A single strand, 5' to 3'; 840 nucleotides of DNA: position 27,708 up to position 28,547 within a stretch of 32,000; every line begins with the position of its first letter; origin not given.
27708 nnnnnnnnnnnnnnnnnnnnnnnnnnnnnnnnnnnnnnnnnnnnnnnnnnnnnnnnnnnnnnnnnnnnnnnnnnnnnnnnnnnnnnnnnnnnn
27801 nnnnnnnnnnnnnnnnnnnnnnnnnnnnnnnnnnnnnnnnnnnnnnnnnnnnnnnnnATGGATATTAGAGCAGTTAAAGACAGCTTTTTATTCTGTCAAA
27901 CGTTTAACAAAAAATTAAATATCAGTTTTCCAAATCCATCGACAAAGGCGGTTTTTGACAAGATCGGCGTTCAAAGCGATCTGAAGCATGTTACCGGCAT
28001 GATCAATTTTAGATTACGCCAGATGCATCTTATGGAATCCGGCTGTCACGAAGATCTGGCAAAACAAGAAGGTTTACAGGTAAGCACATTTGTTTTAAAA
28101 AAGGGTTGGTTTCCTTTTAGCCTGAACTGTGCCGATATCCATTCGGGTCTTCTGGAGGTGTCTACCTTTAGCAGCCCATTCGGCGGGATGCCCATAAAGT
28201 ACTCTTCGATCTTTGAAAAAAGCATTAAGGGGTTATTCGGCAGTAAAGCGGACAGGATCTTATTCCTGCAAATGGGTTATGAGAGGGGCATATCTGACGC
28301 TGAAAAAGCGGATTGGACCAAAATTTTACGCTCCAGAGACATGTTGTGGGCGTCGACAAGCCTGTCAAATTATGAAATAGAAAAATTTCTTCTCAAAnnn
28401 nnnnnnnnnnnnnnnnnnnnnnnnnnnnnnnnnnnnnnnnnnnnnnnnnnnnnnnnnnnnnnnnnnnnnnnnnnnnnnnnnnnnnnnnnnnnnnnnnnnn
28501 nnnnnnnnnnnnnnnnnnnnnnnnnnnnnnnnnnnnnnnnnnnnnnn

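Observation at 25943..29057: Tandem array of four paralogs of an unrecognised protein family with an embedded 2-TM protein gene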

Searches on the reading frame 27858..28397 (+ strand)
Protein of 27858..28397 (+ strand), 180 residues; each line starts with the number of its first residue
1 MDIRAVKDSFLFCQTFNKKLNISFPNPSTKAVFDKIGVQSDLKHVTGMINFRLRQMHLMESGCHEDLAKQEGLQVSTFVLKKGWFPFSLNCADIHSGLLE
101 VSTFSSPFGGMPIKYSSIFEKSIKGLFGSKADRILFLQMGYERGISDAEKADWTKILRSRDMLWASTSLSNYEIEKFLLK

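Call 3: search_protein_families(library=pfam, proteins=[window:27858-28397:+], max_evalue=1)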
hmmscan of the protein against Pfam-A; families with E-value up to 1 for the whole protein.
window:27858-28397:+ (180 aa): 1 family
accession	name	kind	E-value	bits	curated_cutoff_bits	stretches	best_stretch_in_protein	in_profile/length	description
PF06505.16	XylR_N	-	0.0056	16.8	23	1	127-153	41-67/101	Activator of aromatic catabolism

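Call 4: search_protein_families(library=ncbifam, proteins=[window:27858-28397:+], max_evalue=1)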
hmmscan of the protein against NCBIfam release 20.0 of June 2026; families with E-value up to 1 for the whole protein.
window:27858-28397:+ (180 aa): 0 families

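Call 8: find_homologous_proteins(query=window:27858-28397:+, max_evalue=0.01)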
Query window:27858-28397:+ (180 aa): 2 proteins with E <= 0.01 among 40 candidates.
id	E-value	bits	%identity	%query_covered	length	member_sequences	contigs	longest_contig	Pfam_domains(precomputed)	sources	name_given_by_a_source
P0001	6.0e-116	402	100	100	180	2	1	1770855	-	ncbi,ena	-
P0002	1.5e-35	140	42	99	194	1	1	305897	-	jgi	jgi:hypothetical protein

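Call 9: search_solved_structures(query=A1, max_evalue=10, show_alignments=2)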
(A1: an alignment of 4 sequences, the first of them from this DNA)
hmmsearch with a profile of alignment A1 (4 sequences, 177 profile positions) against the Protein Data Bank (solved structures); distinct sequences matched with E-value up to 10: 0.

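Call 10: find_encoding_contigs(protein=P0002, flank=10000, max_places=5)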
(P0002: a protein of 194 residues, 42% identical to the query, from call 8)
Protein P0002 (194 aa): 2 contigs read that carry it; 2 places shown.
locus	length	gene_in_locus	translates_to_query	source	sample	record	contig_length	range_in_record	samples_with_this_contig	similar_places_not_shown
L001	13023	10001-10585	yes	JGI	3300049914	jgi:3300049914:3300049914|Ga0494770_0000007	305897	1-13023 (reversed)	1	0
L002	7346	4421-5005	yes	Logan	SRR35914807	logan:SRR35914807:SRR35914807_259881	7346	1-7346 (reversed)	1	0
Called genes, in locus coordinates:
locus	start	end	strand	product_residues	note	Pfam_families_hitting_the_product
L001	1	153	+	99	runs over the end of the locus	PF02915:Rubrerythrin (weak), PF22277:EncFtn-like (weak)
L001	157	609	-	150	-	PF00692:dUTPase, PF22769:DCD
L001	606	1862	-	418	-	PF00675:Peptidase_M16, PF05193:Peptidase_M16_C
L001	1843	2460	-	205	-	PF01467:CTP_transf_like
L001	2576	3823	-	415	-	PF00171:Aldedh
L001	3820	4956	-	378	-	PF00696:AA_kinase, PF01472:PUA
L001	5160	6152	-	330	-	PF01018:GTP1_OBG, PF01926:MMR_HSR1, PF02421:FeoB_N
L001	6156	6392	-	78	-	PF01016:Ribosomal_L27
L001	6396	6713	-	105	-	PF00829:Ribosomal_L21p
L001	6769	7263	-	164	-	PF04461:YajQ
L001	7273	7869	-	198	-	PF01161:PBP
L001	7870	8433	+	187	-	-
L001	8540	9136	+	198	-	-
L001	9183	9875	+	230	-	-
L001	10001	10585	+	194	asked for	-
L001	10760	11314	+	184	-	-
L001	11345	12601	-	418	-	-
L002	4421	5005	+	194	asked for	-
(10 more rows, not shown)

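Call 11: find_encoding_contigs(protein=P0001, flank=10000, max_places=3)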
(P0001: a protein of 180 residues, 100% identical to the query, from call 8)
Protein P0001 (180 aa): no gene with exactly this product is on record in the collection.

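Call 15: find_homologous_proteins(query=A2, max_evalue=0.01)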
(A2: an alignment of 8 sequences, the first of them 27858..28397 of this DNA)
Query A2 (8 sequences) (180 aa, profile of the alignment): 9 proteins with E <= 0.01 among 1446 candidates.
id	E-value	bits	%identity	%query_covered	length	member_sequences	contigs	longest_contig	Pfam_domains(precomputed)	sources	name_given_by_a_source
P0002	1.8e-83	297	42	99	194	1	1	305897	-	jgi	jgi:hypothetical protein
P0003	3.6e-77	276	44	99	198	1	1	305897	-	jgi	jgi:hypothetical protein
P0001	1.5e-71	258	100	100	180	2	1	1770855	-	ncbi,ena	-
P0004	1.7e-64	235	37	84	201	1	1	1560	-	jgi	jgi:hypothetical protein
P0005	1.7e-62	229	55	100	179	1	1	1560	-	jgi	jgi:hypothetical protein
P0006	1.2e-48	183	32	52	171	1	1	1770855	-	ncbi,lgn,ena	-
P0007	9.7e-48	180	35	68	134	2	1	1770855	-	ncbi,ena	-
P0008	2.4e-42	163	35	98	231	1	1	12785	-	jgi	jgi:hypothetical protein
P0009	8.9e-37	145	46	65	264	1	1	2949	-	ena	-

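Call 17: find_encoding_contigs(protein=P0008, flank=10000, max_places=4)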
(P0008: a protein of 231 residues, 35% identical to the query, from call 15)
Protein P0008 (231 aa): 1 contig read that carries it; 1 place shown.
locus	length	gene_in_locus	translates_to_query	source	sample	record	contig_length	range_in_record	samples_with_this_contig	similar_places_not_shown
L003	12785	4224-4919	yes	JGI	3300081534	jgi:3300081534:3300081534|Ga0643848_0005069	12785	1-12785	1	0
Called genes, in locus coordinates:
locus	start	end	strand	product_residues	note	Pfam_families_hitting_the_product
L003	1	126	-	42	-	?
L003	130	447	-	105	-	PF00829:Ribosomal_L21p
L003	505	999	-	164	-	PF04461:YajQ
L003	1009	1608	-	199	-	PF01161:PBP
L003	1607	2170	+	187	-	-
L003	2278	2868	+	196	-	-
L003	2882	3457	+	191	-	-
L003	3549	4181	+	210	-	-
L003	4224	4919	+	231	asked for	-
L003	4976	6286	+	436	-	PF00919:UPF0004, PF04055:Radical_SAM, PF01938:TRAM (weak)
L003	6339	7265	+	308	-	PF13793:Pribosyltran_N, PF00156:Pribosyltran, PF14572:Pribosyl_synth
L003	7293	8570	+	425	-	PF03447:NAD_binding_3, PF00742:Homoserine_dh, PF01842:ACT, PF22629:ACT_AHAS_ss (faint)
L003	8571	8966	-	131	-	PF00072:Response_reg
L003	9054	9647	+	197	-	PF01914:MarC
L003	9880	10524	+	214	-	PF01862:PvlArgDC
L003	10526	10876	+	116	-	PF09685:MamF_MmsF (weak)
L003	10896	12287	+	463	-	PF01171:ATP_bind_3, PF11734:TilS_C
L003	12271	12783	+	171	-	?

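Call 18: find_encoding_contigs(protein=P0009, flank=10000, max_places=4)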
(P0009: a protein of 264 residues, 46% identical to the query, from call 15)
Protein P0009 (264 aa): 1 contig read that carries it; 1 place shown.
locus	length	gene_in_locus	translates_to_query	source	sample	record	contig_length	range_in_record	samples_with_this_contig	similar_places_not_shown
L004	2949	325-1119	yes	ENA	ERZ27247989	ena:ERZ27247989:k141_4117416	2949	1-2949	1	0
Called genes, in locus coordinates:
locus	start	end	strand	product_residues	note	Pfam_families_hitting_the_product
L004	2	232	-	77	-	?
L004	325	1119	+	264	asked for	-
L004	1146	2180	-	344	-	PF01761:DHQ_synthase, PF24621:DHQS_C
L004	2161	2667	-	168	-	PF01202:SKI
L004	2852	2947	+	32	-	?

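Call 29: predict_structure(alignment_id=A3)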
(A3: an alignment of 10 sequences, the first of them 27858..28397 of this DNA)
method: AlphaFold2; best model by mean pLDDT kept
length: 180 residues; sequences in the alignment: 10
mean_pLDDT: 79.4   pTM: 0.69
mean pLDDT of the five models: 79.4, 79.2, 73.7, 72.8, 70.5
residues with pLDDT >= 90: 65; 70-90: 61; 50-70: 38; < 50: 16
segments of 3 or more residues with pLDDT < 50: 1-5, 8-17
pLDDT, mean of each block of 10 residues (from residue 1): 45 43 89 86 93 93 93 92 94 91 90 85 88 85 69 68 63 60
secondary structure, 60 per line:
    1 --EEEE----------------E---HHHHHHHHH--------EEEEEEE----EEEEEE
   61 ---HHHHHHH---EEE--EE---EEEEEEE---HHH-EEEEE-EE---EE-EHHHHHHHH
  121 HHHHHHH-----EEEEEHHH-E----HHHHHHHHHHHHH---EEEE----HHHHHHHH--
elements in order: E3-6 H27-35 E44-50 E55-60 H64-70 E74-76 E84-90 E98-102 H113-127 E133-137 H147-159 E163-166 H171-178

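Call 30: search_protein_representatives(alignment_id=A3)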
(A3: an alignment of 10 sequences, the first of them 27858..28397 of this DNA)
Query: 10 sequences, 190 profile positions. Proteins with E-value up to 0.001 (for the whole library): 40; up to 1e-10: 32; up to 1e-30: 21. The best 40 are listed.
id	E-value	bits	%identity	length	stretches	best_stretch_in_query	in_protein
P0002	7.8e-81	286.6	-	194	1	2-189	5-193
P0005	5.9e-74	264.1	-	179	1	2-188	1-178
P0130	3.1e-62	225.9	-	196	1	2-189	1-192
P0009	1.1e-58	214.3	-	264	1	9-189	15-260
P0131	1.9e-58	213.6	-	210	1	7-188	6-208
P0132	3.6e-53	196.3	-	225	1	2-188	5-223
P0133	1.5e-49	184.6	-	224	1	19-189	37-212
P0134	4.1e-49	183.1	-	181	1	25-189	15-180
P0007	6.3e-49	182.5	-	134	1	68-190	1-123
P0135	2.7e-47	177.2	-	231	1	18-189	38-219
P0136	3.9e-47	176.6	-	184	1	23-157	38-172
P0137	7.4e-43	162.7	-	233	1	31-185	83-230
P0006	2.8e-42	160.8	-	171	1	8-148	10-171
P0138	5.0e-39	150.2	-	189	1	3-185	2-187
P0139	2.4e-37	144.7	-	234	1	19-187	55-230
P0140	1.9e-36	141.8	-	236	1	26-185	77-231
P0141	6.7e-36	140.0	-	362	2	27-157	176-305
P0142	4.5e-34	134.0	-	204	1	20-184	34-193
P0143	1.6e-32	129.0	-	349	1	9-184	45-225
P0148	6.2e-26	107.5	-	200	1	25-156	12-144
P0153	9.4e-19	84.1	-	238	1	53-171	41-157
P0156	4.0e-11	59.2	-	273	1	52-142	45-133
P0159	7.6e-09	51.8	-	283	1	53-161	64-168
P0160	1.4e-08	50.9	-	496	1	30-139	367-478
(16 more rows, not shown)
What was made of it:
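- Checked: An exhaustive profile search finds 40 family representatives (call 30).
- Rarity and taxonomy: 9 proteins by the word-indexed search (call 15) and 40 representatives by exhaustive HMMER (call 30). The family is very rare (calls 15, 30).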

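Call 35: search_protein_families(library=pfam, proteins=[P0141, P0143, P0160, P0156, P0159, P0153, P0137, P0140, P0009], max_evalue=0.1)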
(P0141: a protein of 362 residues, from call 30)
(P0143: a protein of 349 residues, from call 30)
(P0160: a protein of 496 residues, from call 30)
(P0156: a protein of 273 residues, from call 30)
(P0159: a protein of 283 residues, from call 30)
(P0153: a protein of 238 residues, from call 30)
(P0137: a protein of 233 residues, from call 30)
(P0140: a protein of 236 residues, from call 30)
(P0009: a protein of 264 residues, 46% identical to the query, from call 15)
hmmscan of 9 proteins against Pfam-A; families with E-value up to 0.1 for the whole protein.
P0141 (362 aa): 1 family
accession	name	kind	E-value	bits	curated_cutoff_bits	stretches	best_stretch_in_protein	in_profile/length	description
PF07451.17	SpoVAD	-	0.045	12.9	22.1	1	274-352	23-102/329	Stage V sporulation protein AD (SpoVAD)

P0143 (349 aa): 7 families
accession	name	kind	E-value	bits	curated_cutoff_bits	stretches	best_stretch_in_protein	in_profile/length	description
PF00085.26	Thioredoxin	-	5.1e-24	84.7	23.5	1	240-339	2-101/103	Thioredoxin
PF13098.12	Thioredoxin_2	-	1.5e-07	32.1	27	1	258-339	7-104/104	Thioredoxin-like domain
PF04756.19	OST3_OST6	-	8.9e-05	22.5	27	1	266-319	44-104/294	OST3 / OST6 family, transporter family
PF13899.12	Thioredoxin_7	-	0.0032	18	27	0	257-318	18-82/83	Thioredoxin-like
PF13905.12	Thioredoxin_8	-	0.023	15.5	27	0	259-304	4-51/94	Thioredoxin-like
PF13848.12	Thioredoxin_6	-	0.024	14.9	27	1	240-319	79-160/184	Thioredoxin-like domain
PF00578.27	AhpC-TSA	-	0.036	14.5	26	1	257-301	26-72/124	AhpC/TSA family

P0160 (496 aa): 0 families

P0156 (273 aa): 0 families

P0159 (283 aa): 1 family
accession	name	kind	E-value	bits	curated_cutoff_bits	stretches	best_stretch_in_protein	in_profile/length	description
PF17938.6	TetR_C_29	-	0.0048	17.5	26.2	1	242-282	60-100/119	Tetracyclin repressor-like, C-terminal domain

P0153 (238 aa): 0 families

P0137 (233 aa): 0 families

P0140 (236 aa): 0 families

P0009 (264 aa): 0 families
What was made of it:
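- On XylR_N / V4R sensor domains: The only fusion seen in the family is to thioredoxin (call 35).
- One member is fused to a thioredoxin domain (call 35). The thioredoxin fusion (call 35) is compatible with a redox-linked reaction.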

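Call 36: fold_search(model_id=the predicted structure, library=pdb)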
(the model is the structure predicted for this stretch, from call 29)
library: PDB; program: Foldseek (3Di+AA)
matches with E <= 10: 215; with E <= 0.001: 0
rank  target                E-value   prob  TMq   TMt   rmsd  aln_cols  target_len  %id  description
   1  4kee                  7.0e-03  0.95  0.35  0.45  12.4       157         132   10  Crystal Structure of Cofilin Mutant (cof1-158p) (released 2013-05-15)
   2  4kef                  8.0e-03  0.97  0.35  0.45   7.0       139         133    9  Structure of Cofilin Mutant (cof1-159p) (released 2013-05-15)
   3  1v6f_MODEL_1_A        1.9e-02  0.63  0.29  0.33   7.3       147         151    9  Solution Structure of Glia Maturation Factor-beta from Mus Musculus (released 2004-05-29)
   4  1cfy_A                2.7e-02  0.60  0.30  0.37  12.3       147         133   12  YEAST COFILIN, MONOCLINIC CRYSTAL FORM (released 1997-04-01)
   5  7sog_A                2.9e-02  0.57  0.30  0.37  12.3       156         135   10  Thermostable actophorin (released 2022-04-20)
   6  2lxx_MODEL_1_A        3.3e-02  0.66  0.33  0.38  13.0       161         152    9  Solution structure of cofilin like UNC-60B protein from Caenorhabditis elegans (released 2013-10-09)
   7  2mv2_MODEL_1_A        3.8e-02  0.69  0.35  0.41  12.7       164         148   12  Solution structure of Twinstar from Drosophila melanogastor (released 2015-09-23)
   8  1vkk                  3.8e-02  0.60  0.32  0.40  12.7       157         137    9  Crystal structure of Glia maturation factor-gamma (GMFG) from Mus musculus at 1.50 A resolution (released 2004-08-17)
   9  2xfa_A                5.3e-02  0.54  0.33  0.39  12.0       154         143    9  Crystal structure of Plasmodium berghei actin depolymerization factor 2 (released 2011-06-15)
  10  4ked_A                6.0e-02  0.63  0.33  0.42  10.1       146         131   10  Crystal Structure of Cofilin Mutant (cof1-157p) (released 2013-07-03)
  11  3l50_A                6.8e-02  0.54  0.34  0.42  12.8       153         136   12  The crystal structure of human Glia Maturation Factor, Gamma (GMFG) (released 2010-02-02)
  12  4liz                  6.8e-02  0.51  0.34  0.41  12.7       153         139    6  Crystal structure of coactosin from Entamoeba histolytica (released 2014-07-23)
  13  1wfs_MODEL_1_A        7.3e-02  0.54  0.32  0.37   7.1       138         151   10  Solution Structure of Glia Maturation Factor-gamma from Mus Musculus (released 2004-11-26)
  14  5ivu_B                7.3e-02  0.38  0.28  0.36  10.8       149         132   10  Crystal Structure of Streptomyces griseoflavus Cofilin (released 2017-03-29)
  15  1cof                  7.8e-02  0.54  0.34  0.42  12.6       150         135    9  YEAST COFILIN, ORTHORHOMBIC CRYSTAL FORM (released 1997-04-01)
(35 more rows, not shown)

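Call 40: find_encoding_contigs(protein=P0143, flank=8000, max_places=2)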
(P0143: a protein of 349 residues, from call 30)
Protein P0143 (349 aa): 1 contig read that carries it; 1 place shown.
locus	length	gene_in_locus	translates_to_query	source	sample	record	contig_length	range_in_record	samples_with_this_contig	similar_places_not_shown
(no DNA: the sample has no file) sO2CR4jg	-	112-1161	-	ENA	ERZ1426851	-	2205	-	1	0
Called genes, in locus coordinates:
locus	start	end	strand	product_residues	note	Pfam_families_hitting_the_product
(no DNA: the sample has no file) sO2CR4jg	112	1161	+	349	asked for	PF00085:Thioredoxin, PF13098:Thioredoxin_2 (weak)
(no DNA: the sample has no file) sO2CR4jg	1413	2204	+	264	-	?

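Call 41: find_encoding_contigs(protein=P0156, flank=8000, max_places=2)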
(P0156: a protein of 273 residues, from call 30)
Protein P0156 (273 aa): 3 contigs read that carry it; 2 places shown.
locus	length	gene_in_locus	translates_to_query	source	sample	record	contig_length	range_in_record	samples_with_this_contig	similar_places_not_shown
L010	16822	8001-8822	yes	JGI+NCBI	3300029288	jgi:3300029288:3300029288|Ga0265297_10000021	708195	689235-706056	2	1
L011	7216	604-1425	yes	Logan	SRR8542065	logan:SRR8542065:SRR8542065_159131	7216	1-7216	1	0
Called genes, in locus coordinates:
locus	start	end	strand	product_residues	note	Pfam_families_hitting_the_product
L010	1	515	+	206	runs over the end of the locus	PF04326:SLFN_AlbA_2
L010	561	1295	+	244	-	PF00121:TIM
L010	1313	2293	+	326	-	PF01116:F_bP_aldolase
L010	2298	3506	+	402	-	PF00365:PFK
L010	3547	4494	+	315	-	-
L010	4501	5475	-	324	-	PF00365:PFK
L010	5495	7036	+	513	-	PF00682:HMGL-like, PF22617:HCS_D2, PF08502:LeuA_dimer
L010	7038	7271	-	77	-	PF01037:AsnC_trans_reg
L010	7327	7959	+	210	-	PF04367:DUF502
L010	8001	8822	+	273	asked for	-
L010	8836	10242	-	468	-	PF00515:TPR_1 (faint), PF07719:TPR_2 (faint), PF13414:TPR_11 (faint), PF14853:Fis1_TPR_C (faint), PF13401:AAA_22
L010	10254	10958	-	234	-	-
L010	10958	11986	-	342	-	-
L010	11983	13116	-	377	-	PF01833:TIG (faint)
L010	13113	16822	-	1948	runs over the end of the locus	?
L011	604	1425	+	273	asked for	-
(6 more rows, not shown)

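Call 46: search_protein_families(library=padloc, proteins=[window:27858-28397:+, P0009, P0143, P0156, P0148], max_evalue=1)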
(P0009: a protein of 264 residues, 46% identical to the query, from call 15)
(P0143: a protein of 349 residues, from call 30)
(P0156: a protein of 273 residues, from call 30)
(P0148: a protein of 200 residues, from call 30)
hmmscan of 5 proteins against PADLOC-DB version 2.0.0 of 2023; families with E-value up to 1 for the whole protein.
window:27858-28397:+ (180 aa): 0 families

P0009 (264 aa): 0 families

P0143 (349 aa): 1 family
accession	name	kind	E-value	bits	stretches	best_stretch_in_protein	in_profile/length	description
PDLC01563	Cas8b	-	0.014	12.3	1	140-253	27-132/499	CAS-I-B; effector_LS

P0156 (273 aa): 0 families

P0148 (200 aa): 0 families

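Call 54: find_encoding_contigs(protein=P0004, flank=5000, max_places=3)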
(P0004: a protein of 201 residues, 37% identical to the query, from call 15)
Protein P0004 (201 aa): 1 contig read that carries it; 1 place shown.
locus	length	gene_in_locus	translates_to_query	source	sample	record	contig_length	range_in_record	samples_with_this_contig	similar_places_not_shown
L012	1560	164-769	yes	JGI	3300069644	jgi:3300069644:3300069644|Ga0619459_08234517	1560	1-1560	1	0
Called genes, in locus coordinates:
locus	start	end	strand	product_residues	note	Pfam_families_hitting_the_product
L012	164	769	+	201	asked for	-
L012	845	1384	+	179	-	-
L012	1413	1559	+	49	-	?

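Call 57: list_cluster_members(proteins=[P0006, P0156, P0148, P0138, P0139, P0142, P0141, P0160, P0153, P0159])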
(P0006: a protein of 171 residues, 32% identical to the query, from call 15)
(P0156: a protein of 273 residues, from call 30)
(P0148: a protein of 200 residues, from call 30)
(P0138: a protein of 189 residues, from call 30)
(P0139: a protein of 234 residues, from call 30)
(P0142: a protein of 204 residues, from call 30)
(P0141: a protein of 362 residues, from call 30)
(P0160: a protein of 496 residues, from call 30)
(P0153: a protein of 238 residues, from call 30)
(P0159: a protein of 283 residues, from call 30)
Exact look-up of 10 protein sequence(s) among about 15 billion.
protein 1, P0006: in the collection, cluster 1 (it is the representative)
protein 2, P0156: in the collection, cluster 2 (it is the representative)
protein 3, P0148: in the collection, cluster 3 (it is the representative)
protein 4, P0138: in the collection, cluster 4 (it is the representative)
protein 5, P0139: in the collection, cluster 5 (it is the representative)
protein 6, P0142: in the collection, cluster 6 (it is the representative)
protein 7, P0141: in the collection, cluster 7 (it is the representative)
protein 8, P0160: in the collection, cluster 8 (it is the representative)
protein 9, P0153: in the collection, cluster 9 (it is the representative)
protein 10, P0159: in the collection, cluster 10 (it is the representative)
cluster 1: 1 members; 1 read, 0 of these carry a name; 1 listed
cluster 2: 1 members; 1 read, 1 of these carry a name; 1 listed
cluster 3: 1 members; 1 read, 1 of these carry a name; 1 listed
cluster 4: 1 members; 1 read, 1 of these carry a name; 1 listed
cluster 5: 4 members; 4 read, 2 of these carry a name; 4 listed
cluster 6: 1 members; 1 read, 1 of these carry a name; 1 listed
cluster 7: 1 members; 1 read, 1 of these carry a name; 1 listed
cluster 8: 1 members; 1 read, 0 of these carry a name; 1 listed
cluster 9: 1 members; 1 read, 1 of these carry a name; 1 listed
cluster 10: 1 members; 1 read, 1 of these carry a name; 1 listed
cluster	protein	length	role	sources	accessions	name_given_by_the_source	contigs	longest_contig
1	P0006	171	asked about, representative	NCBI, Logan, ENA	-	-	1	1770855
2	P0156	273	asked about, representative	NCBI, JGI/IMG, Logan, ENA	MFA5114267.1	MAG: hypothetical protein WC529_08235 [Candidatus Margulisiibacteriota bacterium]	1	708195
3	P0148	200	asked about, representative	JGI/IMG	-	hypothetical protein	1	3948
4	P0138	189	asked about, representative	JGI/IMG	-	hypothetical protein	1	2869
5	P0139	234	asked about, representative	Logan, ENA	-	-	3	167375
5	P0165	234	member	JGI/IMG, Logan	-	hypothetical protein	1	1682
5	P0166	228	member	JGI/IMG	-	hypothetical protein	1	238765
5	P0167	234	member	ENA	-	-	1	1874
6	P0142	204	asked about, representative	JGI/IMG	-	hypothetical protein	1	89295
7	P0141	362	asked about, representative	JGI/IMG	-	hypothetical protein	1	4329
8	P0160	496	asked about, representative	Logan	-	-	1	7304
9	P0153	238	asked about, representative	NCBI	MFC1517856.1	hypothetical protein ACFL5G_04835 [Candidatus Margulisiibacteriota bacterium]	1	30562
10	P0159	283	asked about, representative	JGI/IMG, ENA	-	hypothetical protein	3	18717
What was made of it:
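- Two named members come from Candidatus Margulisiibacteriota MAGs (call 57).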

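Call 68: find_encoding_contigs(protein=P0139, flank=7000, max_places=2)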
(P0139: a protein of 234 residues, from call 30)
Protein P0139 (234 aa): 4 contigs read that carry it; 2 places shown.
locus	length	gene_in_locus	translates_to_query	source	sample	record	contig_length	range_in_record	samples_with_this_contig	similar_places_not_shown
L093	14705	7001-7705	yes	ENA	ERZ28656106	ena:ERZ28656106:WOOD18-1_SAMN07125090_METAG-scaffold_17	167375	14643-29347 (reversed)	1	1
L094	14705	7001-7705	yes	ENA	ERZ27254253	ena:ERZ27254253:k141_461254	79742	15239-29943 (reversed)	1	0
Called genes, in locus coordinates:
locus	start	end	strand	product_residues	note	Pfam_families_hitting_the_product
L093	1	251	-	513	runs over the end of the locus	PF09992:NAGPA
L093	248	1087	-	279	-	PF02401:LYTB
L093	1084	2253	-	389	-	PF00155:Aminotran_1_2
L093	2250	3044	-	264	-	PF01678:DAP_epimerase, PF26317:CntK_N, PF01678:DAP_epimerase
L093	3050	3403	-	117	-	PF01242:PTPS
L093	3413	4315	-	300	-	PF01177:Asp_Glu_race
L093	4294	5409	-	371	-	PF11741:AMIN, PF01520:Amidase_3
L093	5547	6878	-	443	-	PF01743:PolyA_pol, PF12627:PolyA_pol_RNAbd, PF01966:HD, PF13735:tRNA_NucTran2_2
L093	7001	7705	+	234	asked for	-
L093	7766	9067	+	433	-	PF00919:UPF0004, PF04055:Radical_SAM, PF01938:TRAM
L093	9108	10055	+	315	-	PF13793:Pribosyltran_N, PF00156:Pribosyltran, PF14572:Pribosyl_synth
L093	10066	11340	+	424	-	PF03447:NAD_binding_3, PF00742:Homoserine_dh, PF01842:ACT, PF22629:ACT_AHAS_ss (weak)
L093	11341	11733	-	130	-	PF00072:Response_reg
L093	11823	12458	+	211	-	PF01914:MarC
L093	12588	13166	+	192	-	PF01862:PvlArgDC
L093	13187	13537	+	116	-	PF09685:MamF_MmsF (weak)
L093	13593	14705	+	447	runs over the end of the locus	PF01171:ATP_bind_3, PF03483:B3_4 (weak), PF11734:TilS_C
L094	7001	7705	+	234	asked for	-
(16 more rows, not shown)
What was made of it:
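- Closest known: Tandem arrays of immunity proteins in polymorphic-toxin systems. Different: The ancestral state is a single-copy gene in a conserved housekeeping neighbourhood (call 68).
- Single-copy members sit among housekeeping genes (calls 41, 68).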
